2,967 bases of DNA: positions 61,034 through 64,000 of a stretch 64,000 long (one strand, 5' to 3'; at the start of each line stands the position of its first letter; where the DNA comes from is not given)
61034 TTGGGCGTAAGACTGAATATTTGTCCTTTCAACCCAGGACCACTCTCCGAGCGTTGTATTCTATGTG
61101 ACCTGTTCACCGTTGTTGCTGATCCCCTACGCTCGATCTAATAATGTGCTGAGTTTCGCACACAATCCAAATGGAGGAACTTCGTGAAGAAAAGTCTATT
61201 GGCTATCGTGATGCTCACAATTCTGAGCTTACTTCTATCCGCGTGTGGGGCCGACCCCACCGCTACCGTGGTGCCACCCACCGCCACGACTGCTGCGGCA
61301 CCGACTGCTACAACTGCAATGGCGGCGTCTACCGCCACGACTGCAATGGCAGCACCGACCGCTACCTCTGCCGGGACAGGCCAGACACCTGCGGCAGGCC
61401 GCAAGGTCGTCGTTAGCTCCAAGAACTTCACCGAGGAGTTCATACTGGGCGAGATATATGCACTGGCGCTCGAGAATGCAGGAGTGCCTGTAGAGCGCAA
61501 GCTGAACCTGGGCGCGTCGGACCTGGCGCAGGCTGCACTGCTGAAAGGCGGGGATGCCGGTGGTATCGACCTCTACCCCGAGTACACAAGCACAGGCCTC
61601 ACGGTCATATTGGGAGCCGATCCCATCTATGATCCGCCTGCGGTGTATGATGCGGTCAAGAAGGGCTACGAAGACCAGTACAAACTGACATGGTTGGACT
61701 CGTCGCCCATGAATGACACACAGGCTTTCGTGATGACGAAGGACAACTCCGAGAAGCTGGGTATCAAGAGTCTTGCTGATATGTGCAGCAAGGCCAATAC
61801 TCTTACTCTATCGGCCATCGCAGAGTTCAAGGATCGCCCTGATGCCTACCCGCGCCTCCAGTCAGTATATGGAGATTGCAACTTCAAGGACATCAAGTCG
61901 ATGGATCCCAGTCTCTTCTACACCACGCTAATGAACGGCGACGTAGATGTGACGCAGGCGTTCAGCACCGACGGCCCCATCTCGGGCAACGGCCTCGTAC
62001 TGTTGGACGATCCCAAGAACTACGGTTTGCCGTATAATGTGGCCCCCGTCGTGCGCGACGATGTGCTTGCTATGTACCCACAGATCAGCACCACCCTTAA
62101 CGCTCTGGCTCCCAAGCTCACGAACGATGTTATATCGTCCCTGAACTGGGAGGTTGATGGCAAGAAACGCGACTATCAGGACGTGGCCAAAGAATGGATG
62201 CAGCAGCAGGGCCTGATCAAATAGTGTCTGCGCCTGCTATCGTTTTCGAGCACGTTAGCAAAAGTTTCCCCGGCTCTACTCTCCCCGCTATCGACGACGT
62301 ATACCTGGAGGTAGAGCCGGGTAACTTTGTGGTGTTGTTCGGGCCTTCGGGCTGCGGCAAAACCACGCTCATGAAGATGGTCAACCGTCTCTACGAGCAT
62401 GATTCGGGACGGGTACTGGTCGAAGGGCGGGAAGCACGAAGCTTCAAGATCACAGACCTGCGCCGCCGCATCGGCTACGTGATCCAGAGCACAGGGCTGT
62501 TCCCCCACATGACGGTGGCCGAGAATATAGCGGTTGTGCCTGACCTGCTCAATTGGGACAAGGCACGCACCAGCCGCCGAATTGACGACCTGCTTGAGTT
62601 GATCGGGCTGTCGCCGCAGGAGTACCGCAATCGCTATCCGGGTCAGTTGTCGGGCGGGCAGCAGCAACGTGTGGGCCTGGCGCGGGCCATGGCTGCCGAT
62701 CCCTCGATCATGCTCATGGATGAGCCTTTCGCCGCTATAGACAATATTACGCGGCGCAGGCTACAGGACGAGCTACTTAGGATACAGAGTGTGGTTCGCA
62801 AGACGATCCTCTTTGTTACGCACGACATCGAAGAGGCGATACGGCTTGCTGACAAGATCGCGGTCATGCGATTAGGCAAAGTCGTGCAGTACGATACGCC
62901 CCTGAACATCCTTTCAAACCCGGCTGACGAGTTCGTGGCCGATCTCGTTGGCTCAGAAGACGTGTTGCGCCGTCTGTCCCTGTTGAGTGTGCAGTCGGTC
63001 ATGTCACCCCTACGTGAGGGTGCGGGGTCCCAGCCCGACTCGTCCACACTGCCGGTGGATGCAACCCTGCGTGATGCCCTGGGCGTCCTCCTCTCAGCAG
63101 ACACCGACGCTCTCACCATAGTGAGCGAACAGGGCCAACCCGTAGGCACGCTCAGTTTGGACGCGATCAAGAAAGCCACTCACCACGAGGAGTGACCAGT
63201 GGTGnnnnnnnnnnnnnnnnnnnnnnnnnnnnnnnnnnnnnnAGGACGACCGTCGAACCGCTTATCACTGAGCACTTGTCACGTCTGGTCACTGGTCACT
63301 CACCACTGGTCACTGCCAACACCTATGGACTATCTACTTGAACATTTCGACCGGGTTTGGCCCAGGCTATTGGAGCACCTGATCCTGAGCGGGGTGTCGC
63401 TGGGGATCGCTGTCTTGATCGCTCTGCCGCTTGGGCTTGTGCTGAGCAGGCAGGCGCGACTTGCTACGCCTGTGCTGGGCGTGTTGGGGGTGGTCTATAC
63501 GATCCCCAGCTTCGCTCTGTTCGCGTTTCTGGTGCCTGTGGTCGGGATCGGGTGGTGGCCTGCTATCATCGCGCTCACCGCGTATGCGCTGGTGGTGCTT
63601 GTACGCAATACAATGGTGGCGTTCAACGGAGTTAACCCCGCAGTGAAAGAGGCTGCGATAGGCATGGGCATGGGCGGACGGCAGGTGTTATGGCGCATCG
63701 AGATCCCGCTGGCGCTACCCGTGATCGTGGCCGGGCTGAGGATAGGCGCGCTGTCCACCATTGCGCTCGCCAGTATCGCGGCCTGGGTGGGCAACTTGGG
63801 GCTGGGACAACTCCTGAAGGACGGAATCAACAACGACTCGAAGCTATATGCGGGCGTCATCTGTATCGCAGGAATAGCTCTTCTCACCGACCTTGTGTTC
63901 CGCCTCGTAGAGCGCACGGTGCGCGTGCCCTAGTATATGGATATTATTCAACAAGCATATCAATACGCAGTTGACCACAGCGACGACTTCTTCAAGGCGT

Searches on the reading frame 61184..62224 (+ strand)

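Call 65: search_protein_families(library=pfam, proteins=[window:61184-62224:+], max_evalue=0.00001)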
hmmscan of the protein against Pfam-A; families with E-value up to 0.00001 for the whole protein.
window:61184-62224:+ (346 aa): 1 family
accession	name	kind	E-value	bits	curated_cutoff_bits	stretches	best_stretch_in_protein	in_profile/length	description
PF04069.17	OpuAC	-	1.4e-56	192.4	21.2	1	74-341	2-257/257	Substrate binding domain of ABC-type glycine betaine transport system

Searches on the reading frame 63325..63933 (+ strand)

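Call 65: search_protein_families(library=pfam, proteins=[window:63325-63933:+], max_evalue=0.00001)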
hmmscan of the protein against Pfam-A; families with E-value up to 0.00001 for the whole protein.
window:63325-63933:+ (202 aa): 1 family
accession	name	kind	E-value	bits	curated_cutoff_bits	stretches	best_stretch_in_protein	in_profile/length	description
PF00528.27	BPD_transp_1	-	1.9e-20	73.8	26.4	1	34-200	2-183/184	Binding-protein-dependent transport system inner membrane component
